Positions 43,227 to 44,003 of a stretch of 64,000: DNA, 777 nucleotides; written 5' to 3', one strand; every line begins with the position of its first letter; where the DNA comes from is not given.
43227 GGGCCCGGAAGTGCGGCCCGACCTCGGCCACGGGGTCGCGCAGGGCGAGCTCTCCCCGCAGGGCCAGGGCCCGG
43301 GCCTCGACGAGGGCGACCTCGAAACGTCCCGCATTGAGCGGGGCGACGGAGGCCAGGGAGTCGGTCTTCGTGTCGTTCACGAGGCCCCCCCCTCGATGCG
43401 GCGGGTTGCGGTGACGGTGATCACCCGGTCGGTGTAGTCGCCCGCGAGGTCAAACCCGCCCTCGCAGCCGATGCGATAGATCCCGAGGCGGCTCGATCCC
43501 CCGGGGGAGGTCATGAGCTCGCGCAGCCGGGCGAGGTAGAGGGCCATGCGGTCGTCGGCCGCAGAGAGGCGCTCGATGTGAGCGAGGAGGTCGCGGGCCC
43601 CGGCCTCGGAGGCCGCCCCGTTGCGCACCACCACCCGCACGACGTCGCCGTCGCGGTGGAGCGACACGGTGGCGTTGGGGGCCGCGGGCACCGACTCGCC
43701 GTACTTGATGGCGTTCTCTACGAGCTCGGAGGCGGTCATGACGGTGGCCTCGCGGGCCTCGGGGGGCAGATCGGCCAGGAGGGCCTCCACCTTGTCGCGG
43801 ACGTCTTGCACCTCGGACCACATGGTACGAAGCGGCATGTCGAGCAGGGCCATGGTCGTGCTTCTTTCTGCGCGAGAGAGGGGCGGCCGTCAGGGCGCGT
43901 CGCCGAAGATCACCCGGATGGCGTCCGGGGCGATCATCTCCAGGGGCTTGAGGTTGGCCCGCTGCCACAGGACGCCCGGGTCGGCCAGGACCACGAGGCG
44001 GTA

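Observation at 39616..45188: Extended partner-switching module wired to an FHA sigma-54 activator and a kinase-STAS fusion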

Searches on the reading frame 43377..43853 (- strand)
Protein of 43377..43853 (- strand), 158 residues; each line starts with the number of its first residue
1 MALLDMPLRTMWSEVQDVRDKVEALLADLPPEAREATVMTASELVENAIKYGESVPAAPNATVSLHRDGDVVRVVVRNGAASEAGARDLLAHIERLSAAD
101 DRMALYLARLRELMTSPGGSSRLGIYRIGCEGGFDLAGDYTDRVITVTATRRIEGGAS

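Call 3: search_protein_families(library=pfam, proteins=[window:43377-43853:-], max_evalue=1)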
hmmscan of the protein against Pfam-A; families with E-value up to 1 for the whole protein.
window:43377-43853:- (158 aa): 3 families
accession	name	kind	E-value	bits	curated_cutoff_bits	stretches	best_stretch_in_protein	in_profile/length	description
PF13581.12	HATPase_c_2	-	0.0004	20.8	27.4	1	15-82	8-77/127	Histidine kinase-like ATPase domain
PF02518.31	HATPase_c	-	0.0056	17.5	26.4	1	41-79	10-46/111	Histidine kinase-, DNA gyrase B-, and HSP90-like ATPase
PF22564.2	HAAS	-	0.066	14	27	1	20-59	4-43/55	HAAS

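Call 4: search_protein_families(library=ncbifam, proteins=[window:43377-43853:-], max_evalue=1)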
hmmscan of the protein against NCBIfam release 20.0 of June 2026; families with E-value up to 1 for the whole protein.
window:43377-43853:- (158 aa): 3 families
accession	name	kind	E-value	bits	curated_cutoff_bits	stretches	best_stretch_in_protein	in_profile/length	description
NF047703.1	slr1658_superfam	superfamily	1.2e-08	34.6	100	1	32-128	61-155/185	slr1658 superfamily regulator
NF052618.1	slr1658_cyano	equivalog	5.7e-07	29.3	200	1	33-126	66-157/191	slr1658 family protein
NF041045.1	RsbA_anti_sig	subfamily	0.028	13.7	210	1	14-77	190-250/303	anti-sigma factor RsbA family regulatory protein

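Call 6: find_homologous_proteins(query=window:43377-43853:-)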
Query window:43377-43853:- (158 aa): 215 proteins with E <= 0.001 among 479 candidates; the best 120 are listed.
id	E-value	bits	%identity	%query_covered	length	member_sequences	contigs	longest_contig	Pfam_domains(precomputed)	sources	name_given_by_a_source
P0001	1.5e-94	332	100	100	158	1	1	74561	-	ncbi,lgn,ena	-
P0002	1.3e-84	299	90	99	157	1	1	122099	-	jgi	-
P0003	1.7e-80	286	88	97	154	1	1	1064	-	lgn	-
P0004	6.2e-80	284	88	97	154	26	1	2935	-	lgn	-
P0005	1.2e-76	274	84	99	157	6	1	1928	-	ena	-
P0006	2.7e-71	256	79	97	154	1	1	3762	-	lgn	-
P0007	3.2e-65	237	73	97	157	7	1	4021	PF13581.13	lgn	-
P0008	9.5e-64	232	73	96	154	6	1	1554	-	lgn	-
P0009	8.1e-62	226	67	97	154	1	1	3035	-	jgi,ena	jgi:hypothetical protein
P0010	1.6e-61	225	71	97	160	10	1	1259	-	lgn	-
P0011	1.1e-60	222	68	97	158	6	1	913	PF19788.5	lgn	-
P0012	2.4e-59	218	64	97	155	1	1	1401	-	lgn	-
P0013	7.7e-59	216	68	94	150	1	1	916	-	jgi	jgi:hypothetical protein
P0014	2.2e-58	214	64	97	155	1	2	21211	-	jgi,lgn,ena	-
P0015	1.1e-57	212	67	97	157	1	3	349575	-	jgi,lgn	jgi:hypothetical protein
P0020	1.0e-53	199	65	96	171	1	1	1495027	-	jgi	jgi:hypothetical protein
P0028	2.9e-43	165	55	96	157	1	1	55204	-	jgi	-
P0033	5.3e-39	152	50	94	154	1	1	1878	-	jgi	jgi:anti-sigma regulatory factor (Ser/Thr protein kinase)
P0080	3.9e-36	142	47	95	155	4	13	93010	-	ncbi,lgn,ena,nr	ncbi:MAG TPA: hypothetical protein PKE31_09985 [Pseudomonadota bacterium]|nr:hypothetical protein [P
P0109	8.1e-35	138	48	97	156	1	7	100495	-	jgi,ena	jgi:hypothetical protein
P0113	9.4e-35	138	46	96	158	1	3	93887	-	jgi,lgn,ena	jgi:anti-sigma regulatory factor (Ser/Thr protein kinase)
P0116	1.6e-34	137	50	94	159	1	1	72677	-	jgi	jgi:hypothetical protein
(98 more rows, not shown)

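Call 8: search_solved_structures(query=A1, max_evalue=10, show_alignments=3)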
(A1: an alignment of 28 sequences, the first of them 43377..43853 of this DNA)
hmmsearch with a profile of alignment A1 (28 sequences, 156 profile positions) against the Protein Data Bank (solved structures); distinct sequences matched with E-value up to 10: 62 (the best 60 are shown).
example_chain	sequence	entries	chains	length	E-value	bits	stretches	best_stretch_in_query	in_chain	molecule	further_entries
6mol_A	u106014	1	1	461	1.3e-11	47.7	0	34-61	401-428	Monoextended DARPin R12 (M_R12)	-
5ooy_A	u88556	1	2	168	7e-06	29.1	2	32-75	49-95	DARPin VHAH-1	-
5le2_A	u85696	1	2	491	1.1e-05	28.4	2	16-81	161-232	DDD_D12_15_D12_15_D12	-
5mak_A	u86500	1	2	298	7e-05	25.8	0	35-81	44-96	R7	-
5ma3_A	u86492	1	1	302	7.6e-05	25.7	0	35-81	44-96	R11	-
5ma9_A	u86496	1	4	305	7.9e-05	25.6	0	35-81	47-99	R11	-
5lec_A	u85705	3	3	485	0.0001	25.3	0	23-81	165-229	DDD_D12_12_D12_12_D12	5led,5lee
5ma4_A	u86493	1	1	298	0.00017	24.6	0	35-81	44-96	K7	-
5ma5_A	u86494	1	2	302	0.00018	24.4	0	36-81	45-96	K11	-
6f5e_A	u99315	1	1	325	0.00024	24.1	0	34-61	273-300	DD_D12_10_47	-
6moe_A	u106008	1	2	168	0.00096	22.1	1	34-61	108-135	E2 DARPin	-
5lea_A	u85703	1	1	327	0.0044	20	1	23-76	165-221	DD_Off7_12_3G124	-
6mok_A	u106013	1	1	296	0.0076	19.2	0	34-61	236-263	Dimeric DARPin ANR7 (A_distance_r7)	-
9f22_B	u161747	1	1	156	0.008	19.1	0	32-75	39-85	DARPin DP1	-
7dnf_A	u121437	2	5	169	0.012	18.6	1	34-76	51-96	DARPin 63_B7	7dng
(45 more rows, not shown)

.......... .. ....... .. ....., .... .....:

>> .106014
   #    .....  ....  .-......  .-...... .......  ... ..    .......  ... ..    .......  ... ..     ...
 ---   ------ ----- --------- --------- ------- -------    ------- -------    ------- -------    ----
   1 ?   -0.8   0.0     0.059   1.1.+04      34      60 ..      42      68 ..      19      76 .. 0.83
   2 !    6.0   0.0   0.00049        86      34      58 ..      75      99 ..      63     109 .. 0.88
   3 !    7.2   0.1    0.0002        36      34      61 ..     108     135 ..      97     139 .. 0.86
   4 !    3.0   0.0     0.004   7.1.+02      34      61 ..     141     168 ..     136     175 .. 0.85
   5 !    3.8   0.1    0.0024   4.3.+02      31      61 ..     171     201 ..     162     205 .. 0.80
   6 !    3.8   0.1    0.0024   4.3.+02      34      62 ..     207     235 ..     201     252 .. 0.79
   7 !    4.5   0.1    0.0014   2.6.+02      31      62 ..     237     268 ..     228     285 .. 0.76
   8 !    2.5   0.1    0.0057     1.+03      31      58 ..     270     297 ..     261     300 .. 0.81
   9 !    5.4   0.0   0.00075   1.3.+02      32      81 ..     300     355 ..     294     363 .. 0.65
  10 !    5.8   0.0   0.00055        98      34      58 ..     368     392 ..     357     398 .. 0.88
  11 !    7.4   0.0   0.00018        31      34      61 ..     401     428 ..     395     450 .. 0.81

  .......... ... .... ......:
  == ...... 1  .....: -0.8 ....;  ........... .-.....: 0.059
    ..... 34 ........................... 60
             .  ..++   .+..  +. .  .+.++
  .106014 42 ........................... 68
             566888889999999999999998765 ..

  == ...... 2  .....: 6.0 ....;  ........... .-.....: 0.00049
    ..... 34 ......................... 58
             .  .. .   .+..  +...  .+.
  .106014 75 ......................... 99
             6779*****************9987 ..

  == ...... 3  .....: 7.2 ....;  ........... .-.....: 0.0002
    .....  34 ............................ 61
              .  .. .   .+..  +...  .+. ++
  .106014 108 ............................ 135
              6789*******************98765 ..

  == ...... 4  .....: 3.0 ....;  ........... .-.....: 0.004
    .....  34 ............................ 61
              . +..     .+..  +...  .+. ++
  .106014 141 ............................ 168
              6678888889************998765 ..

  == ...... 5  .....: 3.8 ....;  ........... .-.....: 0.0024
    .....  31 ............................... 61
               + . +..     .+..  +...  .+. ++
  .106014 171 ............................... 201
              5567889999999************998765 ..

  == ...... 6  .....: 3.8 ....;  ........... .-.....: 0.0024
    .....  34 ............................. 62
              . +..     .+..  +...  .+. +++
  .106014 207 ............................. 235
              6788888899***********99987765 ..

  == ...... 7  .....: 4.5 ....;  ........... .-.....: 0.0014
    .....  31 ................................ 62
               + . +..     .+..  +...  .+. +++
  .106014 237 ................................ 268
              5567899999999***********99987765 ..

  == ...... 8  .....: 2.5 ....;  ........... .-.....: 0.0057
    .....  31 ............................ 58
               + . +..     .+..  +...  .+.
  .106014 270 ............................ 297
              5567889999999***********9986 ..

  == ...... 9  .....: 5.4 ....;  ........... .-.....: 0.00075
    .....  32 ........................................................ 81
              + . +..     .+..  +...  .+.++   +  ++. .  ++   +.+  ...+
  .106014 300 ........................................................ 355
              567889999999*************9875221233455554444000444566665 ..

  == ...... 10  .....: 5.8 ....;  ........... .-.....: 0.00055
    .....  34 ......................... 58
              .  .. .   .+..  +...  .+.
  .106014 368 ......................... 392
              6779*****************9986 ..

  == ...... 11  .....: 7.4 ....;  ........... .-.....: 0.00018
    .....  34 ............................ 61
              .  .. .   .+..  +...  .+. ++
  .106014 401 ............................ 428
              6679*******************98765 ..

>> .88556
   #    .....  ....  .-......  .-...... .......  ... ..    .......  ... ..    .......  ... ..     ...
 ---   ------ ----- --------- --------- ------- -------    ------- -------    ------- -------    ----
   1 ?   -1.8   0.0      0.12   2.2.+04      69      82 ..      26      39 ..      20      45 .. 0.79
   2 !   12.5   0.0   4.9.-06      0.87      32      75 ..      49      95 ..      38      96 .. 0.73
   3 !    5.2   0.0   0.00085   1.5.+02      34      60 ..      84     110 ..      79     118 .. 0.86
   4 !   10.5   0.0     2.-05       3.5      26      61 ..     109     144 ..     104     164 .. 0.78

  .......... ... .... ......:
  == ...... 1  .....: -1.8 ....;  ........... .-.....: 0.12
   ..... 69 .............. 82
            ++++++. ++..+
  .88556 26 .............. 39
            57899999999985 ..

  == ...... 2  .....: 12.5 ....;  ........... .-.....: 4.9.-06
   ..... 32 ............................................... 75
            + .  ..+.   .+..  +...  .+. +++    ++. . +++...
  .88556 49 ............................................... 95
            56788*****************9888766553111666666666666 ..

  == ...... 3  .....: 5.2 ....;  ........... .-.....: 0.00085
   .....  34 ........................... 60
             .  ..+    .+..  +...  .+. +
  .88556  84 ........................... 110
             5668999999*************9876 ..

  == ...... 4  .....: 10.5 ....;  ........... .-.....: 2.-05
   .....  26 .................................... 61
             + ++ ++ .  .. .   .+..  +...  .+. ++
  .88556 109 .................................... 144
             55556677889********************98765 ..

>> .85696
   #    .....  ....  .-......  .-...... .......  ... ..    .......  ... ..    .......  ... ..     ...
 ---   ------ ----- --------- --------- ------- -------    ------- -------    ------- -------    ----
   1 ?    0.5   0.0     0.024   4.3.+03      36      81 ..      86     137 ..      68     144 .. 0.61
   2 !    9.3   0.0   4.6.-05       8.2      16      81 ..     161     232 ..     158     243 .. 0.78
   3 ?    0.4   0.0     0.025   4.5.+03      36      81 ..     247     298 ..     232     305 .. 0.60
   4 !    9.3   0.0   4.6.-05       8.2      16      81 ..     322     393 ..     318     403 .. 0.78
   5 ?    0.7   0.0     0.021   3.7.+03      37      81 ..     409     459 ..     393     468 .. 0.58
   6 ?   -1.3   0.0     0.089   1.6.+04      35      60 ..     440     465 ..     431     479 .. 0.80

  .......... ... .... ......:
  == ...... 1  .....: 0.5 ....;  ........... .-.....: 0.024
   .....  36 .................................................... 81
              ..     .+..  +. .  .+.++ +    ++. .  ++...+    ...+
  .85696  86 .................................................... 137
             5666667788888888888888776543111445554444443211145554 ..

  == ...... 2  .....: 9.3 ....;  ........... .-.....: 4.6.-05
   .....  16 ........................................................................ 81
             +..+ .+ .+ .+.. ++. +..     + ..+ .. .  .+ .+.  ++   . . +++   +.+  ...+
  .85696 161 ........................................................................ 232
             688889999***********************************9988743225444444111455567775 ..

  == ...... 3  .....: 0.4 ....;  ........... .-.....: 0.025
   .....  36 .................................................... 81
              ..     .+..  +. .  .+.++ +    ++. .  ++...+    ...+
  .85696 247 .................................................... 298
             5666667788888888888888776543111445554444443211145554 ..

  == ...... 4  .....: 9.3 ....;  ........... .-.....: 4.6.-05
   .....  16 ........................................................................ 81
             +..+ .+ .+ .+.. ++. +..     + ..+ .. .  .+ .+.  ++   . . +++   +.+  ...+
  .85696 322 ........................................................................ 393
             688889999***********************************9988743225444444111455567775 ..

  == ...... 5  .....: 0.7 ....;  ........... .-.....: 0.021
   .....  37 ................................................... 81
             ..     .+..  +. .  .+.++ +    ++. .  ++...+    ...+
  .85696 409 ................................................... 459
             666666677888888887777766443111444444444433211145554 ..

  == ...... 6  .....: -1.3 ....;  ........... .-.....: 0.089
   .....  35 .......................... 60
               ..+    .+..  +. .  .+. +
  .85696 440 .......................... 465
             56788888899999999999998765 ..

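Call 13: find_encoding_contigs(protein=P0020, flank=8000, max_places=3)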
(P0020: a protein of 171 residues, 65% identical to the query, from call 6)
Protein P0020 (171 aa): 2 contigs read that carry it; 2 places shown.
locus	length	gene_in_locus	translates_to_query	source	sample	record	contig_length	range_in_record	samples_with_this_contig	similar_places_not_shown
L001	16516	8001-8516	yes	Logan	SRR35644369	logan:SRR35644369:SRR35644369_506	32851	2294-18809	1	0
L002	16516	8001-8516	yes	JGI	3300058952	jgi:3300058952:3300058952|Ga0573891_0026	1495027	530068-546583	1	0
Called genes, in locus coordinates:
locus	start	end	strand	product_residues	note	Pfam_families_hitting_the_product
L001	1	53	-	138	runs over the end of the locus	PF13360:PQQ_2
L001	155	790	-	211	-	-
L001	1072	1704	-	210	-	-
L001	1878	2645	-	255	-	PF05721:PhyH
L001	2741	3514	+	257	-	-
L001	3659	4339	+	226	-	PF00891:Methyltransf_2 (weak), PF01209:Ubie_methyltran, PF13489:Methyltransf_23, PF05175:MTS, PF13847:Methyltransf_31, PF08241:Methyltransf_11, PF08242:Methyltransf_12, PF13649:Methyltransf_25, +3 more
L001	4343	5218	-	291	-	PF02311:AraC_binding (faint), PF07883:Cupin_2 (weak), PF12833:HTH_18, PF00165:HTH_AraC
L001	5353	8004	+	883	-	PF00069:Pkinase, PF07714:PK_Tyr_Ser-Thr, PF00561:Abhydrolase_1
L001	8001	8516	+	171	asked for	-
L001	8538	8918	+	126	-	-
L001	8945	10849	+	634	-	PF02743:dCache_1, PF07228:SpoIIE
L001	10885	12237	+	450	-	PF00498:FHA (weak), PF00158:Sigma54_activat, PF01078:Mg_chelatase (faint), PF14532:Sigma54_activ_2, PF02954:HTH_8 (weak)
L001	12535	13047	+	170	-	PF05163:DinB, PF12867:DinB_2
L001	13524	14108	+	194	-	-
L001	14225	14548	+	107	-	PF01022:HTH_5, PF08279:HTH_11 (faint), PF12802:MarR_2, PF12840:HTH_20, PF13545:HTH_Crp_2 (weak)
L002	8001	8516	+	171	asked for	-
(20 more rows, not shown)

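Call 14: find_encoding_contigs(protein=P0080, flank=8000, max_places=3)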
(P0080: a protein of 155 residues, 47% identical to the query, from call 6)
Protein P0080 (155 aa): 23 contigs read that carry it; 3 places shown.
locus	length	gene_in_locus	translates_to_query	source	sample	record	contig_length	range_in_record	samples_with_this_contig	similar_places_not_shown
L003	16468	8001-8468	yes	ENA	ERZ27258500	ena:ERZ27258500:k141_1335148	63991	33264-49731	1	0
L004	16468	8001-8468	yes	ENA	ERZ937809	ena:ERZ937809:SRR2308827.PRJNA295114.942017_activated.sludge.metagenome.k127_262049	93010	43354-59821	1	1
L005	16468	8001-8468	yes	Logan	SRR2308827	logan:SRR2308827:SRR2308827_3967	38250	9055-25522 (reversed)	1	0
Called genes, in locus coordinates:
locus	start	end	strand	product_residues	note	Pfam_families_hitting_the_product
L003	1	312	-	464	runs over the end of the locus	PF01943:Polysacc_synt (weak)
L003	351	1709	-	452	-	PF00291:PALP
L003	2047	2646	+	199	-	-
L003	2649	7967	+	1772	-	PF00069:Pkinase, PF01636:APH (faint), PF07714:PK_Tyr_Ser-Thr, PF13191:AAA_16, PF01590:GAF, PF13185:GAF_2 (weak), PF07228:SpoIIE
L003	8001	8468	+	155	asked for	-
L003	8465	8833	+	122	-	-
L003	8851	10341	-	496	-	PF01833:TIG, PF01839:FG-GAP (faint), PF16743:PliI (faint), PF13517:FG-GAP_3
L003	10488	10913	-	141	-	PF02590:SPOUT_MTase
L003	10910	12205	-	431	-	PF01916:DS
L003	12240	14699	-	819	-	PF03065:Glyco_hydro_57, PF12055:DUF3536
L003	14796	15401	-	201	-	-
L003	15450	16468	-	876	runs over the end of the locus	PF13522:GATase_6, PF13537:GATase_7, PF01380:SIS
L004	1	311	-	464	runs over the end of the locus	PF01943:Polysacc_synt (weak)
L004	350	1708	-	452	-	PF00291:PALP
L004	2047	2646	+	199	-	-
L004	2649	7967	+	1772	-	PF00069:Pkinase, PF01636:APH (faint), PF07714:PK_Tyr_Ser-Thr, PF13191:AAA_16, PF01590:GAF, PF13185:GAF_2 (weak), PF07228:SpoIIE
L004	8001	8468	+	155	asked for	-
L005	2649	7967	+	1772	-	PF00069:Pkinase, PF01636:APH (faint), PF07714:PK_Tyr_Ser-Thr, PF13191:AAA_16, PF01590:GAF, PF13185:GAF_2 (weak), PF07228:SpoIIE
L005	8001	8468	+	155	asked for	-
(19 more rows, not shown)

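Call 17: predict_structure(alignment_id=A1)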
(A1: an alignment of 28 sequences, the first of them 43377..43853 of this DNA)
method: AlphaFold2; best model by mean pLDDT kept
length: 158 residues; sequences in the alignment: 28
mean_pLDDT: 91.5   pTM: 0.87
mean pLDDT of the five models: 91.5, 91.3, 90.5, 89.9, 89.8
residues with pLDDT >= 90: 126; 70-90: 23; 50-70: 7; < 50: 2
segments of 3 or more residues with pLDDT < 50: none
pLDDT, mean of each block of 10 residues (from residue 1): 83 91 96 96 94 93 95 97 94 95 92 78 90 96 97 71
secondary structure, 60 per line:
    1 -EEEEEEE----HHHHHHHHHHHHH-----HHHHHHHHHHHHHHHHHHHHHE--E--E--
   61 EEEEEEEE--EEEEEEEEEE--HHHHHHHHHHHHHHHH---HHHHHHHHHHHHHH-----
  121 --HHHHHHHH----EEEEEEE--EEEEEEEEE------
elements in order: E2-8 H13-25 H31-51 E61-68 E71-80 H83-98 H102-115 H123-130 E135-141 E144-152

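Call 21: fold_search(model_id=the predicted structure, library=pdb)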
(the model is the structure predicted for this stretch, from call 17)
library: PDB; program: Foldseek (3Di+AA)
matches with E <= 10: 761; with E <= 0.001: 11
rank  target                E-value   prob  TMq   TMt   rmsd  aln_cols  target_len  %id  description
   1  1til_E                1.8e-05  1.00  0.60  0.66   6.3       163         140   21  Crystal Structures of the ADP and ATP bound forms of the Bacillus Anti-sigma factor SpoIIAB in complex with the Anti-a (released 2004-06-15)
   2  9eut_A                1.8e-05  1.00  0.48  0.13  11.2       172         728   20  Cryo-EM structure of the full-length Pseudomonas aeruginosa bacteriophytochrome in its Pr state (released 2024-09-04)
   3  1l0o_A                6.5e-05  1.00  0.61  0.67   5.7       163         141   19  Crystal Structure of the Bacillus stearothermophilus Anti-Sigma Factor SpoIIAB with the Sporulation Sigma Factor Sigma (released 2002-04-03)
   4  1th8_A                9.8e-05  1.00  0.59  0.70   4.6       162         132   19  Crystal Structures of the ADP and ATP bound forms of the Bacillus Anti-sigma factor SpoIIAB in complex with the Anti-a (released 2004-06-15)
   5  1tid_C                2.8e-04  1.00  0.58  0.67   6.1       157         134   20  Crystal Structures of the ADP and ATP bound forms of the Bacillus Anti-sigma factor SpoIIAB in complex with the Anti-a (released 2004-06-15)
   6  1tid_A                3.4e-04  1.00  0.62  0.71   6.1       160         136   17  Crystal Structures of the ADP and ATP bound forms of the Bacillus Anti-sigma factor SpoIIAB in complex with the Anti-a (released 2004-06-15)
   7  8ih8_D                5.4e-04  1.00  0.54  0.64   4.9       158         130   14  anti-sigmaF factor and Anti-sigmaF factor antagonist complex(usfx-RsfB) (released 2024-02-28)
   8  3ke6_B                5.8e-04  1.00  0.55  0.26   5.3       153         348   18  The crystal structure of the RsbU and RsbW domains of Rv1364c from Mycobacterium tuberculosis (released 2010-11-10)
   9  6m37_A                7.3e-04  1.00  0.55  0.75   4.2       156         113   15  The crystal structure of B. subtilis RsbV/RsbW complex in the hexagonal crystal form (released 2020-07-15)
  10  8ih8_C                9.3e-04  1.00  0.56  0.68   5.2       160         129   16  anti-sigmaF factor and Anti-sigmaF factor antagonist complex(usfx-RsfB) (released 2024-02-28)
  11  8oyq_B                9.3e-04  1.00  0.50  0.46   8.0       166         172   14  Structure of the Histidine Kinase CheA ATP-Binding domain in complex with compound ODDHK13 (released 2024-05-15)
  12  1thn_A                1.4e-03  1.00  0.59  0.67   7.0       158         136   18  Crystal Structures of the ADP and ATP bound forms of the Bacillus Anti-sigma factor SpoIIAB in complex with the Anti-a (released 2004-06-15)
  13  8dwz                  1.4e-03  1.00  0.45  0.53  10.4       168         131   14  CA domain of VanSA histidine kinase, 7 keV data (released 2023-03-22)
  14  7ssj_A                1.7e-03  1.00  0.48  0.36   6.8       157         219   13  Crystal structure of the DesK-DesR complex in the phosphatase state (released 2022-11-16)
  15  6mi6_D                1.7e-03  0.99  0.46  0.43  11.6       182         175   16  STRUCTURE OF CHEA DOMAIN P4 IN COMPLEX WITH AN ADP ANALOG (released 2018-12-05)
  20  6m37_C                2.8e-03  1.00  0.57  0.77   3.7       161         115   15  The crystal structure of B. subtilis RsbV/RsbW complex in the hexagonal crystal form (released 2020-07-15)
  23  6s1k_A                3.2e-03  0.99  0.43  0.20  11.2       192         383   13  E. coli Core Signaling Unit, carrying QQQQ receptor mutation (released 2020-01-22)
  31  6rh0_B                4.3e-03  0.99  0.45  0.32  10.6       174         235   12  Revisiting pH-gated conformational switch. Complex HK853-RR468 pH 5.5 (released 2020-02-19)
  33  6rh0_A                4.6e-03  0.96  0.41  0.30  11.0       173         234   12  Revisiting pH-gated conformational switch. Complex HK853-RR468 pH 5.5 (released 2020-02-19)
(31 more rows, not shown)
